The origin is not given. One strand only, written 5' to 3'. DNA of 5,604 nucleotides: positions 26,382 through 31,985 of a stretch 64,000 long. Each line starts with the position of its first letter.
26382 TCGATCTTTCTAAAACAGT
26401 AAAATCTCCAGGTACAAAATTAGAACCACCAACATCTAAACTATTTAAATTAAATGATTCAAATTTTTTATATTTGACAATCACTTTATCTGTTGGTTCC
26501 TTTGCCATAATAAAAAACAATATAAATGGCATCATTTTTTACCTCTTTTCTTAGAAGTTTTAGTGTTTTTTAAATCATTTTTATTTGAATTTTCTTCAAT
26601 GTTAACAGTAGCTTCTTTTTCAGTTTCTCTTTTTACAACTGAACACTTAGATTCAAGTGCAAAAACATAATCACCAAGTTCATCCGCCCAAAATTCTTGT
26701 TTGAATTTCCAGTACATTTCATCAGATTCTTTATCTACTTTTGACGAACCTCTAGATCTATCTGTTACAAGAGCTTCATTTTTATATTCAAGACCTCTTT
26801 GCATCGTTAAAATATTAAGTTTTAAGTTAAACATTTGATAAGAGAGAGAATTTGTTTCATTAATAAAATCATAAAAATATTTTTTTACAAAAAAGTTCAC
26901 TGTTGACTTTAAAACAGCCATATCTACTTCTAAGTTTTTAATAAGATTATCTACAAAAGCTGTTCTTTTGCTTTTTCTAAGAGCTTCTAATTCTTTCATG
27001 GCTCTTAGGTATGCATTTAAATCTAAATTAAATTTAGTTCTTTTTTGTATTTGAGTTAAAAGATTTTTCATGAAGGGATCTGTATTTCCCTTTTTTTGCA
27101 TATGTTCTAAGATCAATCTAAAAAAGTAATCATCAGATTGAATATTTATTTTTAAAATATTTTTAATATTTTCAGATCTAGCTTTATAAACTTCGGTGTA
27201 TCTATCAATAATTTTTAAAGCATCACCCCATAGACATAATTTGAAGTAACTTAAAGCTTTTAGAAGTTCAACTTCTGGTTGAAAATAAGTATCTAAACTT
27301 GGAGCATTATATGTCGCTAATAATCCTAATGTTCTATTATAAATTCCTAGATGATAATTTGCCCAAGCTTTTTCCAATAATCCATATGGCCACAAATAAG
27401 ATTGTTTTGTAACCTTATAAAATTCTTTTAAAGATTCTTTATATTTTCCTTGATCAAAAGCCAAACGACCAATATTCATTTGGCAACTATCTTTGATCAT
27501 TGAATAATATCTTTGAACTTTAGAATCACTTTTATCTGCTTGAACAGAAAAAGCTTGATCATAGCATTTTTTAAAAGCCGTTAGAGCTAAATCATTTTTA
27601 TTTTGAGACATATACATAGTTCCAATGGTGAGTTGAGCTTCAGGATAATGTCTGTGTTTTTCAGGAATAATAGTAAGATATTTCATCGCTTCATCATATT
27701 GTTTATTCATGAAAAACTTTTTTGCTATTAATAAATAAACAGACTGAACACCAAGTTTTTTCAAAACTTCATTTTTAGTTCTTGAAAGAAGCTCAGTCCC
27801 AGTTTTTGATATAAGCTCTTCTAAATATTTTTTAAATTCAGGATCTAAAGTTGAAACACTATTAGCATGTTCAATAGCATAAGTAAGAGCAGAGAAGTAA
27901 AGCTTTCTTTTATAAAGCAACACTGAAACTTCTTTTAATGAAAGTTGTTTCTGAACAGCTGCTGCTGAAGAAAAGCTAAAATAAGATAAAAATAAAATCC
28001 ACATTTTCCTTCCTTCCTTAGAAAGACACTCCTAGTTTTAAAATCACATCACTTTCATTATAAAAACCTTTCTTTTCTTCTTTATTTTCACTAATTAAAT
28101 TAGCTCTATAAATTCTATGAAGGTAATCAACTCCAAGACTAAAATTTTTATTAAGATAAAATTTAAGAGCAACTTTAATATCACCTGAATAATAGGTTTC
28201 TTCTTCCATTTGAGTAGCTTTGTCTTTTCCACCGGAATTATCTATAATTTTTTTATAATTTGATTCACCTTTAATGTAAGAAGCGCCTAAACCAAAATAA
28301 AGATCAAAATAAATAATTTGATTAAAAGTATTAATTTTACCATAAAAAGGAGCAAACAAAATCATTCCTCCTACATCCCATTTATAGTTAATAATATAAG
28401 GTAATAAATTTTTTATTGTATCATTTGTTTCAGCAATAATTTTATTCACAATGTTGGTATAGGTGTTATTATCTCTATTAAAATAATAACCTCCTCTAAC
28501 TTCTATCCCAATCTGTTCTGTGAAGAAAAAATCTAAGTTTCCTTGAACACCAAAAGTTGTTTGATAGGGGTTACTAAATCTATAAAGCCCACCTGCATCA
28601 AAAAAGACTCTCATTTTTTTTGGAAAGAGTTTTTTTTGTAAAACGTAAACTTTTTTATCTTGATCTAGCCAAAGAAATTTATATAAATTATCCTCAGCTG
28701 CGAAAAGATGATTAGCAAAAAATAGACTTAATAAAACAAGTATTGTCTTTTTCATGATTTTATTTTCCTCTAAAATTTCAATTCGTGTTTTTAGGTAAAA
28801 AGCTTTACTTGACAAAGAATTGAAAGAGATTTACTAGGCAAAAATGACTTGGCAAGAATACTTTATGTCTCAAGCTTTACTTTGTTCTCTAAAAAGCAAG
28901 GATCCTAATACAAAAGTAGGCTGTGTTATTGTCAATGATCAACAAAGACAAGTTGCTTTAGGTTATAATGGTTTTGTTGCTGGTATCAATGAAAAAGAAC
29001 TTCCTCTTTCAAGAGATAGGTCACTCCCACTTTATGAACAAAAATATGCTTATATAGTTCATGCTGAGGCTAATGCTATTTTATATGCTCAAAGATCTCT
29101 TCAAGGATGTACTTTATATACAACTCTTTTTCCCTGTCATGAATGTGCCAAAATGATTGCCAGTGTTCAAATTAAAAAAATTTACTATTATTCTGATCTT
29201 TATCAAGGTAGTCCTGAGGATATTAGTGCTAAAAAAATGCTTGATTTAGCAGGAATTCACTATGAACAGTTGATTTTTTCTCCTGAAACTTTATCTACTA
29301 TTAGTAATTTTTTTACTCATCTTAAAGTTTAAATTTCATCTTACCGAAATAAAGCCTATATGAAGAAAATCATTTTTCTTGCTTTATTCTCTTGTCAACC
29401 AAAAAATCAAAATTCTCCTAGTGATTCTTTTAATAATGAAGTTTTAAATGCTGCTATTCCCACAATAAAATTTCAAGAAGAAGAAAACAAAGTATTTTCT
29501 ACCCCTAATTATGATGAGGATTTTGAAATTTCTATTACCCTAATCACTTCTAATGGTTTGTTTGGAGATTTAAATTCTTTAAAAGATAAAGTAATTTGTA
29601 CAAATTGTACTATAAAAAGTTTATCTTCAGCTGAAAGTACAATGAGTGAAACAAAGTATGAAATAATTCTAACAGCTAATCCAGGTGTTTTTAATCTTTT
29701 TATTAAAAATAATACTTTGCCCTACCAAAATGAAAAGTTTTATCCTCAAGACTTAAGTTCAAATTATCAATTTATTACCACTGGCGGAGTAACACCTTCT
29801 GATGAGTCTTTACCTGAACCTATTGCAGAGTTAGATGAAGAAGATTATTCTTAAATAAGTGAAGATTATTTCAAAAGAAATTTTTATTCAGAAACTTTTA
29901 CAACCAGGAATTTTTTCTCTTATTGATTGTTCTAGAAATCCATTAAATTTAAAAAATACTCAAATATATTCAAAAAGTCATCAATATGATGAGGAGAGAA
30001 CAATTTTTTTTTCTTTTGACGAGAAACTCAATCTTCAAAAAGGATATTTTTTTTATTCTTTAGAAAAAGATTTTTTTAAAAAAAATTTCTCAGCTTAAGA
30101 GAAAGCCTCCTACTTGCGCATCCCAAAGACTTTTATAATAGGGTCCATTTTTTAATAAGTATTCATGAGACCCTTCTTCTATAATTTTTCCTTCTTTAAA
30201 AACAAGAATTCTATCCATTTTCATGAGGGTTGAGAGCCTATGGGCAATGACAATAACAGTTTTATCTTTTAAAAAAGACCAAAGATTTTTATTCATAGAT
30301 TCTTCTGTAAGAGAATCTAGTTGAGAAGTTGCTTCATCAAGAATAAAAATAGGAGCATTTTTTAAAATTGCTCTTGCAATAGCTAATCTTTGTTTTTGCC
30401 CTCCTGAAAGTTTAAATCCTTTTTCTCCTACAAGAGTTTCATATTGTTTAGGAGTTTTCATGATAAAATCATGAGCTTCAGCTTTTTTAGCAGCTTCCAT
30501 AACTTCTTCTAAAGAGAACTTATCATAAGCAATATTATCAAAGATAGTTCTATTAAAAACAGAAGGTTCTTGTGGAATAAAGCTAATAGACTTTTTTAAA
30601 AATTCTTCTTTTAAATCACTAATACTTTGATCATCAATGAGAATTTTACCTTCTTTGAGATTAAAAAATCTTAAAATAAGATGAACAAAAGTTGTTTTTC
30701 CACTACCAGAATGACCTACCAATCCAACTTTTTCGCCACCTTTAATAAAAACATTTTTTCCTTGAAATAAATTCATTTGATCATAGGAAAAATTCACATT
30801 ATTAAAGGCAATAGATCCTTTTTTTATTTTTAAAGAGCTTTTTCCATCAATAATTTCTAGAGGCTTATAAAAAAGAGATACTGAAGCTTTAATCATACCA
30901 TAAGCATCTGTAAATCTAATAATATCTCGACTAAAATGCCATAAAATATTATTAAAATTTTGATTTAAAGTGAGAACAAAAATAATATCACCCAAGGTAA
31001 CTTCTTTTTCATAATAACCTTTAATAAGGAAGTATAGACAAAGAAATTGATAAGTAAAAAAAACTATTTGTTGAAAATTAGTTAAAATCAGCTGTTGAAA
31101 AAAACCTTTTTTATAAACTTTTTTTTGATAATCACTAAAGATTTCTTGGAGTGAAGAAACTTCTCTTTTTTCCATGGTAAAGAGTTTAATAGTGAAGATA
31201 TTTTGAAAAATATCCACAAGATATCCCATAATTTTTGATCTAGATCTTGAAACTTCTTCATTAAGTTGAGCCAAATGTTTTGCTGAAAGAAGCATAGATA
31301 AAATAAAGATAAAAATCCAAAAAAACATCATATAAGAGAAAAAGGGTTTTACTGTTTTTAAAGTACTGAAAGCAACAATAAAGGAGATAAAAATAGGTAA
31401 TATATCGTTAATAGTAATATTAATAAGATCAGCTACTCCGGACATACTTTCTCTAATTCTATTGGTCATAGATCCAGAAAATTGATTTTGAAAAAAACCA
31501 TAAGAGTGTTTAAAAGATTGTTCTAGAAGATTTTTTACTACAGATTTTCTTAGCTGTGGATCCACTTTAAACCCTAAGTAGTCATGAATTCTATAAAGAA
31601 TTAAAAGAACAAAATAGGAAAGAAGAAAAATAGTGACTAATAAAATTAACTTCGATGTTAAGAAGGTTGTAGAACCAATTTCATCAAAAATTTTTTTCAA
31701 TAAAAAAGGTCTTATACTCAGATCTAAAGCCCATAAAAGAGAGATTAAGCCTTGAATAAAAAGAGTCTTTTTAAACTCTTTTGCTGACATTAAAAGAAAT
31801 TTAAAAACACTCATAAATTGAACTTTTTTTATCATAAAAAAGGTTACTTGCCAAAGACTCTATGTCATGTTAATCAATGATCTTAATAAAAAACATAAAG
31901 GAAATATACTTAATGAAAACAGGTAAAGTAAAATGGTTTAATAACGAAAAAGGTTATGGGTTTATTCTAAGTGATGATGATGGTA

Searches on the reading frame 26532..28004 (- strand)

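Call 56: search_protein_families(library=pfam, proteins=[window:26532-28004:-], max_evalue=0.00001)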
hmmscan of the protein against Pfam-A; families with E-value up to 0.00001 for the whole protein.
window:26532-28004:- (490 aa): 2 families
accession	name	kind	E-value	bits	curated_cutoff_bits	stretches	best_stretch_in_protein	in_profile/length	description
PF00515.34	TPR_1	-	2.6e-07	30.6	27.8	0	122-147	2-27/34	Tetratricopeptide repeat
PF07719.23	TPR_2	-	8.3e-06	26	27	0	176-195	5-24/34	Tetratricopeptide repeat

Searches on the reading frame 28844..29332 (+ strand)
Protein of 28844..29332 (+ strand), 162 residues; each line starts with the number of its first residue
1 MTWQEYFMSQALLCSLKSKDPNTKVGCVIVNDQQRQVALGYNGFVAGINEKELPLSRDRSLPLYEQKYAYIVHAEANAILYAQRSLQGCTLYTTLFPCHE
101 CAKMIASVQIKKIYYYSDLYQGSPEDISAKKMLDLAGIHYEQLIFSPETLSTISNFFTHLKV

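Call 79: search_protein_families(library=pfam, proteins=[window:28844-29332:+], max_evalue=0.00001)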
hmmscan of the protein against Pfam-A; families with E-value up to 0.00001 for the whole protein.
window:28844-29332:+ (162 aa): 2 families
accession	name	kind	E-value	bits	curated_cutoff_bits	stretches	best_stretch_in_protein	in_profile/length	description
PF00383.29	dCMP_cyt_deam_1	-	1.9e-25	89.2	25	1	1-116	1-101/102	Cytidine and deoxycytidylate deaminase zinc-binding region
PF14437.12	MafB19-deam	-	2.1e-13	50.8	27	1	2-123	2-108/142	MafB19-like deaminase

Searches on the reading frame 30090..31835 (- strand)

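Call 56: search_protein_families(library=pfam, proteins=[window:30090-31835:-], max_evalue=0.00001)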
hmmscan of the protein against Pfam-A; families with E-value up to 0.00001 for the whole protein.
window:30090-31835:- (581 aa): 3 families
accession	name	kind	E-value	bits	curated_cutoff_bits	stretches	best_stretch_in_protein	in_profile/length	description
PF00005.33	ABC_tran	-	2e-31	109.9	25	1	361-504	5-137/137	ABC transporter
PF00664.28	ABC_membrane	-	8.6e-26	91.7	28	1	41-292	17-268/274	ABC transporter transmembrane region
PF02463.25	SMC_N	-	4.1e-08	33.4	40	1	371-544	28-209/220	RecF/RecN/SMC N terminal domain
